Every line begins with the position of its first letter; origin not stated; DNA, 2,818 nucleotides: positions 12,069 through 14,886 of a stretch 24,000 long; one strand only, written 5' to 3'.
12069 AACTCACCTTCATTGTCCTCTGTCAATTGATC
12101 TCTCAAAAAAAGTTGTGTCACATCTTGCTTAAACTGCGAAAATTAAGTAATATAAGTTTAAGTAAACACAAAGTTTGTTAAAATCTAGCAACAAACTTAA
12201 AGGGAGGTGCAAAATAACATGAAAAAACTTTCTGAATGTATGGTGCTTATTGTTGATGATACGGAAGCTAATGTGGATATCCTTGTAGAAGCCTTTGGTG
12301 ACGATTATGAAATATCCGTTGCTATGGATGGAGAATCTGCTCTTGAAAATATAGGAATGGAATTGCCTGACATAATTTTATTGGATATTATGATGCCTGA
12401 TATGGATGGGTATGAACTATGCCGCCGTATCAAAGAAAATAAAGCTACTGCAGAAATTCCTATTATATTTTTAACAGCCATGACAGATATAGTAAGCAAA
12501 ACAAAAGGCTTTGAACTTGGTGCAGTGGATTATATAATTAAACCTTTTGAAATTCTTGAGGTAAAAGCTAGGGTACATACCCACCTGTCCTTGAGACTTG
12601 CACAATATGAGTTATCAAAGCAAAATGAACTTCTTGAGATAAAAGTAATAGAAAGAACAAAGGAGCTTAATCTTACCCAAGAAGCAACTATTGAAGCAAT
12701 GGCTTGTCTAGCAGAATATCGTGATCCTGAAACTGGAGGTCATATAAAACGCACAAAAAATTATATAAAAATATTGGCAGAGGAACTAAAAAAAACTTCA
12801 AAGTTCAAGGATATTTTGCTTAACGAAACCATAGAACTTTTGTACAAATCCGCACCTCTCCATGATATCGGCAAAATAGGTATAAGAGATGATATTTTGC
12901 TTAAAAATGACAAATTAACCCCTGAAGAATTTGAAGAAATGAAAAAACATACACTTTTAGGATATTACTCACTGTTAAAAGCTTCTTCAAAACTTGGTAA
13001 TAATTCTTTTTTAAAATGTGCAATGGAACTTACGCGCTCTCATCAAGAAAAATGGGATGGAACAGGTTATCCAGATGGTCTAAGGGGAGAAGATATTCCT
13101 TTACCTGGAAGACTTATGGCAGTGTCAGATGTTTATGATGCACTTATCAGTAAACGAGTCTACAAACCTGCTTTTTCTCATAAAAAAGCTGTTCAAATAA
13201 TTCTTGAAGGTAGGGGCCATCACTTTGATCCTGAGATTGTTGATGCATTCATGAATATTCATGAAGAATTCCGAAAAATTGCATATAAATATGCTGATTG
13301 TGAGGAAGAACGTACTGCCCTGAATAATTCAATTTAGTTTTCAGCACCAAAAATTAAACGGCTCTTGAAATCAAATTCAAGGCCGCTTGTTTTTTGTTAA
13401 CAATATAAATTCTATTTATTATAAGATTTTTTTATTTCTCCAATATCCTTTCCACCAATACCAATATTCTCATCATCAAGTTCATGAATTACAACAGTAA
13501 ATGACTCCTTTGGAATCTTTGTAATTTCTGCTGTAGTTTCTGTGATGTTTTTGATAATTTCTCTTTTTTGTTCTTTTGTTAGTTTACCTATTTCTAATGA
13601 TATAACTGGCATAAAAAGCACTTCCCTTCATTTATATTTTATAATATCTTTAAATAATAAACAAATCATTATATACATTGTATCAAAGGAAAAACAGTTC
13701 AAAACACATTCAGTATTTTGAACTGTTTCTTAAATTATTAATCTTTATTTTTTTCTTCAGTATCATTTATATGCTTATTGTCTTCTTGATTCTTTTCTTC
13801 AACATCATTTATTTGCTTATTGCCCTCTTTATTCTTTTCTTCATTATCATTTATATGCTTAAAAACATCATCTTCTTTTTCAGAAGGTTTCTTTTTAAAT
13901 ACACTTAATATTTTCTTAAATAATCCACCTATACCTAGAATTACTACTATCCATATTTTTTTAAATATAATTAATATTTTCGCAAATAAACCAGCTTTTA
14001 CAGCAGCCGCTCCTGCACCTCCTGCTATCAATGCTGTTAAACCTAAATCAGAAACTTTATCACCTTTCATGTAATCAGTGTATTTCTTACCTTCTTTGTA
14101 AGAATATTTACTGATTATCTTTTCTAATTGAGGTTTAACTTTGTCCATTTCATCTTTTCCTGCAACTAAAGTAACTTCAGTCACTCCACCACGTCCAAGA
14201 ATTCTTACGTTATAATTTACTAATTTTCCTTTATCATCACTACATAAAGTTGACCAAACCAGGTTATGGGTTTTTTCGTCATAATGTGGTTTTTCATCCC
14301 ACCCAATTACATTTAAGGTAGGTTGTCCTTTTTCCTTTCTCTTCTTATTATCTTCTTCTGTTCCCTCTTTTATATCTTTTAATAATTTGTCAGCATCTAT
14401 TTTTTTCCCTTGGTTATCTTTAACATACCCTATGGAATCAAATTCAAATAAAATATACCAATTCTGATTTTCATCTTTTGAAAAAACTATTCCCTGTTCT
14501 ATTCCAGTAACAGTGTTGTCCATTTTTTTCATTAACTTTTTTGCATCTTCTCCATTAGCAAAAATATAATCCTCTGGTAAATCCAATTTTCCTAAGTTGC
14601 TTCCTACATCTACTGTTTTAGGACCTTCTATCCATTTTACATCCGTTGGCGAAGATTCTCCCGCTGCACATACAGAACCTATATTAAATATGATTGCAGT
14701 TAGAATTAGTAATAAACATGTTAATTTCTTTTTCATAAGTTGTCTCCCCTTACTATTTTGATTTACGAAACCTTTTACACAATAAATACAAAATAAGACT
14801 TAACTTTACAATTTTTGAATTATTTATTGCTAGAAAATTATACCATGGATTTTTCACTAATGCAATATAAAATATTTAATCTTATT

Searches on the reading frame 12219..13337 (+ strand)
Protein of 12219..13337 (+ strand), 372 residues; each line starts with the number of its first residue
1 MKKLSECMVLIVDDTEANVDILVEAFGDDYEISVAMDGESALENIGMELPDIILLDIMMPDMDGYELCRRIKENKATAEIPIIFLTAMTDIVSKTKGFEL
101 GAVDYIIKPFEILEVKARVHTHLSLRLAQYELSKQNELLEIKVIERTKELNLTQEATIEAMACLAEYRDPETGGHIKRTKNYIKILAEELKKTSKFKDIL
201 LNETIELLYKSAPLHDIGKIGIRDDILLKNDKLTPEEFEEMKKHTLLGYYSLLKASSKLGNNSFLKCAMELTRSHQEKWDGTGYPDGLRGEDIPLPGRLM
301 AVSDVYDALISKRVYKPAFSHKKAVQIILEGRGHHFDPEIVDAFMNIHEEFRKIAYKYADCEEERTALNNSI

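Call 4: search_protein_families(library=pfam, proteins=[window:12219-13337:+], max_evalue=0.001)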
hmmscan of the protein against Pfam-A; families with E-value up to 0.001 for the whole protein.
window:12219-13337:+ (372 aa): 3 families
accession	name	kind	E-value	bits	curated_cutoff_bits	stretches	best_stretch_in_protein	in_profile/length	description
PF13487.12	HD_5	-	5.1e-28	98.4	27.2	1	161-340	3-170/170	HD domain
PF00072.30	Response_reg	-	7.6e-27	94.1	30.2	1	9-119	1-110/111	Response regulator receiver domain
PF01966.28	HD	-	1.6e-16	61.1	22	1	174-308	3-115/116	HD domain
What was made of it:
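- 12219..12635 (+): REC domain plus linker helix (residues 1-139) of the REC-HD-GYP protein. This is copy B of the shared cassette. Pfam Response_reg at 9-119, E = 8e-27 (call 4).
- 12636..13337 (+): HD-GYP output domain, a predicted c-di-GMP phosphodiesterase. The HD and GYP motifs are intact, but the HHE motif reads HQE. Pfam HD_5 E = 5e-28 and HD E = 2e-16 (call 4).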

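Call 19: find_homologous_proteins(query=window:12219-13337:+, max_evalue=1e-30)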
Query window:12219-13337:+ (372 aa): 7969 proteins with E <= 1e-30 among 8000 candidates; the best 120 are listed.
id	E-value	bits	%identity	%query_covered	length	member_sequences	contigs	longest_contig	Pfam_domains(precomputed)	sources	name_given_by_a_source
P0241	1.9e-242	822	100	100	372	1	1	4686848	PF13487.13,PF01966.29,PF00072.31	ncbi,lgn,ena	-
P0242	2.1e-204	696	86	100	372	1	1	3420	PF13487.13,PF01966.29,PF00072.31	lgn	-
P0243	2.8e-204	696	86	100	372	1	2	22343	PF13487.13,PF01966.29,PF00072.31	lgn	-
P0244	4.2e-200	682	83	100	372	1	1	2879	PF13487.13,PF01966.29,PF00072.31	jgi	jgi:putative two-component system response regulator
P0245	5.6e-199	679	84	100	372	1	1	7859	PF13487.13,PF01966.29,PF00072.31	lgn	-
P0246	1.9e-194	664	83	98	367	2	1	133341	PF13487.13,PF01966.29,PF00072.31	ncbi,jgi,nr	ncbi:MAG: two-component system response regulator [Marinisporobacter sp.]|jgi:putative two-component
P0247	9.0e-193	658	83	97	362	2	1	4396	PF13487.13,PF01966.29,PF00072.31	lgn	-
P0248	2.8e-191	653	80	99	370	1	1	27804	PF13487.13,PF01966.29,PF00072.31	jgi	jgi:putative two-component system response regulator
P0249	1.1e-186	638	79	96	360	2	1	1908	PF13487.13,PF01966.29,PF00072.31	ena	-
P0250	1.3e-184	631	78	99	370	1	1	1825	PF13487.13,PF01966.29,PF00072.31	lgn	-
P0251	1.7e-178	611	75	99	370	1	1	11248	PF13487.13,PF01966.29,PF00072.31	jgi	jgi:putative two-component system response regulator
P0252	2.3e-177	607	73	99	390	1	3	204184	PF13487.13,PF01966.29,PF00072.31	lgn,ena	-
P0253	5.0e-177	606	76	99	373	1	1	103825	PF13487.13,PF01966.29,PF00072.31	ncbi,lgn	ncbi:MAG: two-component system response regulator [Velocimicrobium sp.]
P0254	7.6e-176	602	72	100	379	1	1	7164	PF13487.13,PF01966.29,PF00072.31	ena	-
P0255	2.8e-175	601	75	98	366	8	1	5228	PF13487.13,PF01966.29,PF00072.31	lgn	-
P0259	1.3e-174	598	75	98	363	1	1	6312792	PF13487.13,PF01966.29,PF00072.31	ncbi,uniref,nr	ncbi:HD-GYP domain-containing protein [Clostridium sp. JS66]|uniref:HD-GYP domain-containing protein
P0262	2.7e-172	591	73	99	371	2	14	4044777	PF13487.13,PF01966.29,PF00072.31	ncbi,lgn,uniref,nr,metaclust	ncbi:response regulator [Acetobacterium woodii]|uniref:Stage 0 sporulation protein A homolog n=1 Tax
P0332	6.7e-153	527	64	99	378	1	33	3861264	PF13487.13,PF01966.29,PF00072.31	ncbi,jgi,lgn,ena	jgi:putative two-component system response regulator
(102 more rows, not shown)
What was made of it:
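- The whole REC-HD-GYP family is 60-86% identical across Clostridia, Acetobacterium and proteobacterial-like sequences (call 19).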

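Call 25: find_encoding_contigs(protein=P0259, flank=10000, max_places=1)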
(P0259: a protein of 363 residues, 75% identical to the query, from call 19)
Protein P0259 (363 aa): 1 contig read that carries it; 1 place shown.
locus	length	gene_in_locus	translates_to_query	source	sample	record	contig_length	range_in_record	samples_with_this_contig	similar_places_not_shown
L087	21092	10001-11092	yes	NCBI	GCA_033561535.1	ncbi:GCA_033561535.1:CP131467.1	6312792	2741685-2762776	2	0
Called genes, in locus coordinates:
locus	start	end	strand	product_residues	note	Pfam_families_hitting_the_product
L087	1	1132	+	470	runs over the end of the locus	PF00512:HisKA, PF02518:HATPase_c, PF14501:HATPase_c_5 (weak)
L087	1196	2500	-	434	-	PF00989:PAS (weak)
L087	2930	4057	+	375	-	PF00072:Response_reg, PF00512:HisKA, PF02518:HATPase_c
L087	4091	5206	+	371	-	PF00072:Response_reg, PF00165:HTH_AraC (faint), PF12833:HTH_18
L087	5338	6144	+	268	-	PF00989:PAS (weak), PF08448:PAS_4, PF13426:PAS_9 (weak), PF01740:STAS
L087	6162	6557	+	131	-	-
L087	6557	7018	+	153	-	PF13581:HATPase_c_2, PF02518:HATPase_c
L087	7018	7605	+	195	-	PF07228:SpoIIE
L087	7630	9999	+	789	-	PF00512:HisKA, PF02518:HATPase_c, PF00072:Response_reg, PF01627:Hpt (weak)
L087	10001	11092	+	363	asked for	PF00072:Response_reg, PF13487:HD_5, PF01966:HD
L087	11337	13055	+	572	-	PF02203:TarH, PF12729:4HB_MCP_1, PF00672:HAMP (faint), PF00015:MCPsignal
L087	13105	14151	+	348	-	PF10114:PocR, PF00015:MCPsignal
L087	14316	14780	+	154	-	PF03449:GreA_GreB_N, PF01272:GreA_GreB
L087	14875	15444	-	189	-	PF01613:Flavin_Reduct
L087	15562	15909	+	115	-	PF01638:HxlR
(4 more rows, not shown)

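Call 29: find_encoding_contigs(protein=P0246, flank=8000, max_places=1)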
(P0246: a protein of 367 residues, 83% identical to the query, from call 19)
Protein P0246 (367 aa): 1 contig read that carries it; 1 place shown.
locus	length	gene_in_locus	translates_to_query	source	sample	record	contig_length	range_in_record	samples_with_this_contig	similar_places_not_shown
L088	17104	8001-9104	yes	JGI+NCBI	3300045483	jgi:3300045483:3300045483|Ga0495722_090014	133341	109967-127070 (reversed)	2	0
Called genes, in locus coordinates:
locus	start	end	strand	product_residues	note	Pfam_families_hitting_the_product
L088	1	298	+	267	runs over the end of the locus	PF00072:Response_reg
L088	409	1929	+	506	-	PF03553:Na_H_antiporter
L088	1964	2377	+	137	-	PF20794:bPH_7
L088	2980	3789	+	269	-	PF00989:PAS, PF13188:PAS_8 (weak), PF08448:PAS_4, PF13426:PAS_9, PF01740:STAS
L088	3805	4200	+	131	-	PF01740:STAS (weak)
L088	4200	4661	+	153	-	PF13581:HATPase_c_2, PF02518:HATPase_c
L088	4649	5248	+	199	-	PF07228:SpoIIE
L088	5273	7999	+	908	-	PF00512:HisKA, PF02518:HATPase_c, PF00072:Response_reg, PF01627:Hpt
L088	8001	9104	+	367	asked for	PF00072:Response_reg, PF13487:HD_5, PF01966:HD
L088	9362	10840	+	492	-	PF12229:PG_binding_4, PF03734:YkuD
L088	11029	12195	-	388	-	PF12801:Fer4_5, PF12838:Fer4_7 (faint), PF13183:Fer4_8 (faint), PF13237:Fer4_10 (weak), PF04205:FMN_bind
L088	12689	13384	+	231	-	PF00072:Response_reg, PF00486:Trans_reg_C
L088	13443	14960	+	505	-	PF00512:HisKA, PF02518:HATPase_c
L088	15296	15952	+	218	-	PF13673:Acetyltransf_10 (weak), PF00583:Acetyltransf_1 (weak), PF13508:Acetyltransf_7 (weak)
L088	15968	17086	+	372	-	PF00365:PFK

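Call 30: find_encoding_contigs(protein=P0262, flank=8000, max_places=1)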
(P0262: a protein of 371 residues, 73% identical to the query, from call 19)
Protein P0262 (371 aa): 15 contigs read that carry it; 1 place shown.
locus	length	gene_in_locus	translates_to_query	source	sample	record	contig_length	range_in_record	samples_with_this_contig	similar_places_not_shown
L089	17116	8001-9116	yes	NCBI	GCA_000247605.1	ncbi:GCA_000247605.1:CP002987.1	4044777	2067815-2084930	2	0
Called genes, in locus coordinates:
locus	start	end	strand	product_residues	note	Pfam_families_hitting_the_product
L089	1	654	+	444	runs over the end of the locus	PF00004:AAA (faint), PF05673:DUF815, PF20720:nSTAND3 (weak)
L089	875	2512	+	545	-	PF00753:Lactamase_B, PF16661:Lactamase_B_6, PF23023:Anti-Pycsar_Apyc1 (weak), PF12706:Lactamase_B_2 (faint), PF10996:Beta-Casp, PF07521:RMMBL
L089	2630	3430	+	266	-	PF00989:PAS, PF08448:PAS_4, PF13426:PAS_9, PF01740:STAS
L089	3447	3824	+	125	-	PF01740:STAS (weak)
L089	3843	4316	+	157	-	PF13581:HATPase_c_2 (weak), PF02518:HATPase_c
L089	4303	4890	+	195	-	PF07228:SpoIIE (weak)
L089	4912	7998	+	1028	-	PF00989:PAS, PF13188:PAS_8 (faint), PF08448:PAS_4, PF13426:PAS_9 (weak), PF00512:HisKA, PF02518:HATPase_c, PF00072:Response_reg, PF01627:Hpt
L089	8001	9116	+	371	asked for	PF00072:Response_reg, PF13487:HD_5, PF01966:HD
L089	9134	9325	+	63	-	-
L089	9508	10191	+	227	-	PF03591:AzlC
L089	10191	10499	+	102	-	PF05437:AzlD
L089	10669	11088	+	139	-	-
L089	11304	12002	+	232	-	PF01978:TrmB, PF11495:TrmB_EBD_N (weak)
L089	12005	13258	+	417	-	PF00278:Orn_DAP_Arg_deC, PF02784:Orn_Arg_deC_N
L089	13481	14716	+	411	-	PF00155:Aminotran_1_2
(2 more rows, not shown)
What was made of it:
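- The canonical six-gene operon, with REC-HD-GYP starting 1-3 nt after the hybrid kinase, occurs in Marinisporobacter (call 29), Acetobacterium woodii (call 30) and Clostridium sp. JS66 (call 25).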

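Call 36: search_solved_structures(query=window:12219-13337:+, max_evalue=0.00001, show_alignments=2)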
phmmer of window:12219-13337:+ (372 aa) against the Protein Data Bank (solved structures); distinct sequences matched with E-value up to 0.00001: 229 (the best 60 are shown).
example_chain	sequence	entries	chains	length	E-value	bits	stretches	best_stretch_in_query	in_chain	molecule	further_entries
4r8z_A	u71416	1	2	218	1e-50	176.1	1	146-361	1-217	Cyclic di-GMP phosphodiesterase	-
4mcw_A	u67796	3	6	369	2.2e-42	148.7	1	148-351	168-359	Metal dependent phosphohydrolase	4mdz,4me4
9g85_A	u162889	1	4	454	3.5e-36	128.3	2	8-133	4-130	Response regulator PleD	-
2wb4_A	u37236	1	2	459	3.6e-36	128.2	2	8-133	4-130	DIGUANYLATE CYCLASE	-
9g86_A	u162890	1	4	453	4e-36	128.1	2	8-133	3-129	Response regulator PleD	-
1w25_A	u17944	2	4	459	4.2e-36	128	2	8-133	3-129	STALKED-CELL DIFFERENTIATION CONTROLLING PROTEIN | RESPONSE REGULATOR PLED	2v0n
5z7c_A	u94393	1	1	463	1.7e-26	96.4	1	155-343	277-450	3'3'-cGAMP-specific phosphodiesterase 3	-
3t6k_A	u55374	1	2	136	7.6e-25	91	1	9-123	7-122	Response regulator receiver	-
1mvo_A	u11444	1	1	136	3.2e-22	82.3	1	8-123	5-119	PhoP response regulator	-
2zwm_A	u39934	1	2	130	6e-22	81.5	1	8-127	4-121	Transcriptional regulatory protein yycF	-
9dvt_R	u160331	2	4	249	1.1e-21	80.6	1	8-124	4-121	DNA-binding dual master transcriptional regulator RpaA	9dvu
3f6p_A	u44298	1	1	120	1.7e-21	80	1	8-123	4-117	Transcriptional regulatory protein yycF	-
1nxo_A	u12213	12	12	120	2e-20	76.4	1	9-122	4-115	DNA-binding response regulator | Response regulator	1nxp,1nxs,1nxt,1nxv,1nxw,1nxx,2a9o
12aw_A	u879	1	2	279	2.1e-20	76.4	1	8-145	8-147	HYBRID TWO-COMPONENT SYSTEM PROTEIN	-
6eb7_A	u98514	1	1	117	2.7e-20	76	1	9-121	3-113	DNA-binding response regulator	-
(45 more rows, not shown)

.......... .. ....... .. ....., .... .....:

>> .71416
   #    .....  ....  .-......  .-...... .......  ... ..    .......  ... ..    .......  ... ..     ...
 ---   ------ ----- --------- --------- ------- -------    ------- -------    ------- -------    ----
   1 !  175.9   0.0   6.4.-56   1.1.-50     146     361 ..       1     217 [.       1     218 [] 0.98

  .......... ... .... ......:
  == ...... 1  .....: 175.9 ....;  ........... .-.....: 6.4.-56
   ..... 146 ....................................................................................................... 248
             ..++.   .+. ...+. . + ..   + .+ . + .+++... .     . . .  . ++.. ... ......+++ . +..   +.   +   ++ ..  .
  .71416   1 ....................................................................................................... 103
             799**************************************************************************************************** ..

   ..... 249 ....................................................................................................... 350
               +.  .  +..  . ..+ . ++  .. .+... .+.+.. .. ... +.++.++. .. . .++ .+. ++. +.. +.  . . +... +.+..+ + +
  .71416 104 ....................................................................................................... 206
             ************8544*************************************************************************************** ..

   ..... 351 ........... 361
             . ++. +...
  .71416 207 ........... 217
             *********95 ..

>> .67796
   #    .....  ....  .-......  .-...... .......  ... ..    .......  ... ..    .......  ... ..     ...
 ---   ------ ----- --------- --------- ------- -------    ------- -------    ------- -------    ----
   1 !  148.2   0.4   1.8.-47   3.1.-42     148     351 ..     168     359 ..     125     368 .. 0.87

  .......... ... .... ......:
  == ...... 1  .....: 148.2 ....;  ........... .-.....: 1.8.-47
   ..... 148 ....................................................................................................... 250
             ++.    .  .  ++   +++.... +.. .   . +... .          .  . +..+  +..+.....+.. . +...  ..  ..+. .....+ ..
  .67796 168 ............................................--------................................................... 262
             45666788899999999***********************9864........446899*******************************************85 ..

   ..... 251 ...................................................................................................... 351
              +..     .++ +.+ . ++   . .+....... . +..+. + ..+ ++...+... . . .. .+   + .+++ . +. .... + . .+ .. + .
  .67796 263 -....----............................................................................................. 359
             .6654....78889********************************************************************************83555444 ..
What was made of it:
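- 12636..13337 (+): Matches PA4781 HD-GYP (4R8Z, E = 1e-50) and PmGH (4MCW, E = 2e-42), with aligned motifs (call 36).
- Closest known: RpfC/RpfG of Xanthomonas campestris. Same: The closest solved HD-GYP domains are PA4781 (4R8Z) and PmGH (4MCW) (call 36).
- The HHE metal-binding motif reads HQE (call 36), so catalytic competence is unverified.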

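Call 49: find_encoding_contigs(protein=P0332, flank=9000, max_places=2)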
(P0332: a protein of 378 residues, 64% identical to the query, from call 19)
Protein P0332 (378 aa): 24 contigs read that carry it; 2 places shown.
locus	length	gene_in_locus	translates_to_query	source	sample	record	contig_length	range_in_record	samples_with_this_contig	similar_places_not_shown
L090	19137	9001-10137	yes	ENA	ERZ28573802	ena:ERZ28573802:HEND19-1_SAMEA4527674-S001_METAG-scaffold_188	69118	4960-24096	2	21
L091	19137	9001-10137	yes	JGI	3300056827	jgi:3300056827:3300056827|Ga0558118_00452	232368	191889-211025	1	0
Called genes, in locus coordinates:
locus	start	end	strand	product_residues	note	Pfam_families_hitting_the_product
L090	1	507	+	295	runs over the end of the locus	PF13672:PP2C_2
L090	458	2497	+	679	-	PF00069:Pkinase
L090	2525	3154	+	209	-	PF00440:TetR_N (weak), PF13305:TetR_C_33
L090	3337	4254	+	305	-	PF00892:EamA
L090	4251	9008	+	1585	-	PF03924:CHASE, PF00989:PAS, PF08447:PAS_3, PF08448:PAS_4, PF13426:PAS_9, PF00512:HisKA, PF02518:HATPase_c, PF00072:Response_reg, +2 more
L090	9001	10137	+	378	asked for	PF00072:Response_reg, PF13487:HD_5, PF01966:HD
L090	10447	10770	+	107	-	-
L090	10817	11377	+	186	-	PF13274:SocA_Panacea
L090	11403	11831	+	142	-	-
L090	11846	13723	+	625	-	PF01555:N6_N4_Mtase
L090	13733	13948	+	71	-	-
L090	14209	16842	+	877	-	PF04851:ResIII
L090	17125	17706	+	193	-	PF00117:GATase, PF07722:Peptidase_C26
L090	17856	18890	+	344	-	PF02885:Glycos_trans_3N, PF00591:Glycos_transf_3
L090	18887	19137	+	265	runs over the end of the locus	PF00218:IGPS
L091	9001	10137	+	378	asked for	PF00072:Response_reg, PF13487:HD_5, PF01966:HD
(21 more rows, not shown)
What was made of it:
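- On RpfC/RpfG-type phosphorelay (hybrid kinase with Hpt, plus REC-HD-GYP): They are directly adjacent, with a 1-3 nt gap, in JS66, Marinisporobacter, A. woodii and the P0332 locus (calls 25, 29, 30, 49).
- A proteobacterial-like homologue, 64% identical, follows a CHASE-PAS hybrid kinase with Hpt (call 49).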

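Call 55: find_related_loci(query=window:12219-13337:+, collection=metagenome_contigs, flank=10000)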
Query window:12219-13337:+ (372 aa) in metagenome_contigs; peptide patterns used: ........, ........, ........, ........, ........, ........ (x = any residue, [..] = any of these).
600 stretches matched a pattern (row limit reached: there are more); 568 encode a relative of the query (tblastn E <= 1e-3); the best 80 are kept; 80 distinct loci.
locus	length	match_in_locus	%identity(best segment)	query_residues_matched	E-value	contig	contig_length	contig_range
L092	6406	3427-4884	56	9-371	3e-131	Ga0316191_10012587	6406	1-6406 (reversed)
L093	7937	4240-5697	57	9-371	5e-130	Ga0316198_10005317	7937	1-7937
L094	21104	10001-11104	54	6-372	3e-129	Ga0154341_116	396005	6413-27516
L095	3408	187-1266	55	5-363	7e-133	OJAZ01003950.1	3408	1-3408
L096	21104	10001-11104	54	6-372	1e-128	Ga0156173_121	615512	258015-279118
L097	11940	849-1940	54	6-367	1e-127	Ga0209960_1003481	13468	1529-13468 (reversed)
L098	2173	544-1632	55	2-363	1e-135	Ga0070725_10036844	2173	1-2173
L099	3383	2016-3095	55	5-362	5e-130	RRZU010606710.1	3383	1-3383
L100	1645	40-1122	53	4-362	8e-134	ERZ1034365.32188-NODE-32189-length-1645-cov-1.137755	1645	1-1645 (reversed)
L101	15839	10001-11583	55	9-364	4e-123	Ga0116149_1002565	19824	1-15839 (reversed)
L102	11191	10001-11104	53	6-372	2e-122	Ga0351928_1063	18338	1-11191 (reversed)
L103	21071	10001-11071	53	9-363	1e-121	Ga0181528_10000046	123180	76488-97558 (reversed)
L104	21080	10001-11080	52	6-363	2e-121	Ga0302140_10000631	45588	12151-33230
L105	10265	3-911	60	63-372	4e-121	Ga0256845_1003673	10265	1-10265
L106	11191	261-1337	54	8-364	2e-120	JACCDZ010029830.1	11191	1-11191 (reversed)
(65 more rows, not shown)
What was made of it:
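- Tried and rejected: Metagenome scan with the HD-GYP protein (call 55).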

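Call 60: find_encoding_contigs(protein=P0241, flank=10000, max_places=3)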
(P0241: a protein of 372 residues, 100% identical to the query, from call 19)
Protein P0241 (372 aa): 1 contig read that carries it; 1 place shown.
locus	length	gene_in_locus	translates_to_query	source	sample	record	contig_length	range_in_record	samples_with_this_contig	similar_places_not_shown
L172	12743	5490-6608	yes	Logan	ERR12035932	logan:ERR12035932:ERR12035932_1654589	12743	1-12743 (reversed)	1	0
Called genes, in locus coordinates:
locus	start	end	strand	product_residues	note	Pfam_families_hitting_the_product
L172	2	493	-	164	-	?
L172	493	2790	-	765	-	PF00512:HisKA, PF02518:HATPase_c, PF00072:Response_reg, PF01627:Hpt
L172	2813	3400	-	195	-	PF07228:SpoIIE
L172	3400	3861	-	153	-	PF13581:HATPase_c_2, PF02518:HATPase_c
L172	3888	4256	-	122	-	PF01740:STAS (weak)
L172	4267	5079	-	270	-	PF08448:PAS_4, PF13426:PAS_9, PF01740:STAS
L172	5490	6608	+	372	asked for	PF00072:Response_reg, PF13487:HD_5, PF01966:HD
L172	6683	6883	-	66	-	PF01361:Tautomerase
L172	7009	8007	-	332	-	PF09935:DUF2167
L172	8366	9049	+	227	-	PF08713:DNA_alkylation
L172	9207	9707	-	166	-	-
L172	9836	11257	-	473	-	PF00672:HAMP, PF00512:HisKA, PF02518:HATPase_c, PF13581:HATPase_c_2 (faint), PF14501:HATPase_c_5 (weak)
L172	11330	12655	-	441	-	PF05139:Erythro_esteras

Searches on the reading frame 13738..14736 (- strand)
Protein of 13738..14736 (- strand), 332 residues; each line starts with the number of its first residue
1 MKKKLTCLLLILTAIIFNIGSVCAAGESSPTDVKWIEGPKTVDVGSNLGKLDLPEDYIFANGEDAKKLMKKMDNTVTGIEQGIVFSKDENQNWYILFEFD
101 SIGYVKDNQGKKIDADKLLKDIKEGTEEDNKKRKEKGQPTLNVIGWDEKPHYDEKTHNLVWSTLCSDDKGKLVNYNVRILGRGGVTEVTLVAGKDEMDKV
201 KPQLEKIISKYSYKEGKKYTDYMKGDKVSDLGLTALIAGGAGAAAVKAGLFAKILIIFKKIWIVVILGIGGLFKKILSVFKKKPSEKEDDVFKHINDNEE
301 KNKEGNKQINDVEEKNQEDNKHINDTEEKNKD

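Call 32: search_protein_families(library=pfam, proteins=[window:13738-14736:-], max_evalue=10)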
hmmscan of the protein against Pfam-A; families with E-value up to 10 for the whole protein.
window:13738-14736:- (332 aa): 2 families
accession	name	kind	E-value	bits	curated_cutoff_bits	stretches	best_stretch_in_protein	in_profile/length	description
PF09935.14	DUF2167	-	8.5e-85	284.2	25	1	37-270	2-238/238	Protein of unknown function (DUF2167)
PF16118.10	DUF4834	-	0.046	15.1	27.8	1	253-328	6-81/99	Domain of unknown function (DUF4834)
